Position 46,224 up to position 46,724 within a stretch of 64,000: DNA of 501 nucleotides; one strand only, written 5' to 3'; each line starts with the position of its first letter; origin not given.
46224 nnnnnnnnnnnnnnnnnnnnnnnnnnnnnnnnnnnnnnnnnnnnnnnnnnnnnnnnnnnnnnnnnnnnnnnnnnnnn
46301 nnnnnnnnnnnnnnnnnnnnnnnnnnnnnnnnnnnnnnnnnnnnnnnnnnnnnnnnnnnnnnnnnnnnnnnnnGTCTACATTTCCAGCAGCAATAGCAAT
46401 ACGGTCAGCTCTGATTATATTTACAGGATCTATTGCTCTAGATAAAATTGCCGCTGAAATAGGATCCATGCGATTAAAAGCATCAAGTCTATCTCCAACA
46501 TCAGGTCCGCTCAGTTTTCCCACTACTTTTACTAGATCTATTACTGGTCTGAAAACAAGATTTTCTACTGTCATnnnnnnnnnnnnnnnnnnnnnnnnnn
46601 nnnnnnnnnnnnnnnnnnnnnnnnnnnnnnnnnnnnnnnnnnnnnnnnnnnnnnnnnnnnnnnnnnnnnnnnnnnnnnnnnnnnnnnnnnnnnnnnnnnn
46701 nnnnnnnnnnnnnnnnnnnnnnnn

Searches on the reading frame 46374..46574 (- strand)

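Call 3: search_protein_families(library=pfam, proteins=[window:46374-46574:-], max_evalue=1)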
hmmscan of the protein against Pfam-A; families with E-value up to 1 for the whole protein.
seq(67 aa): 0 families

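Call 4: search_protein_families(library=ncbifam, proteins=[window:46374-46574:-], max_evalue=1)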
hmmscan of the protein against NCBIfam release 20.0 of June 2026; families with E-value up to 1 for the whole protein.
seq(67 aa): 2 families
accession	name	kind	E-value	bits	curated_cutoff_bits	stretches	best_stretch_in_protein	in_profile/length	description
NF009827.0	PRK13303.1-2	equivalog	0.039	13.2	226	1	13-59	90-136/267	aspartate dehydrogenase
NF008101.0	PRK10846.1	equivalog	0.13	10.9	360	1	26-62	149-185/422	bifunctional tetrahydrofolate synthase/dihydrofolate synthase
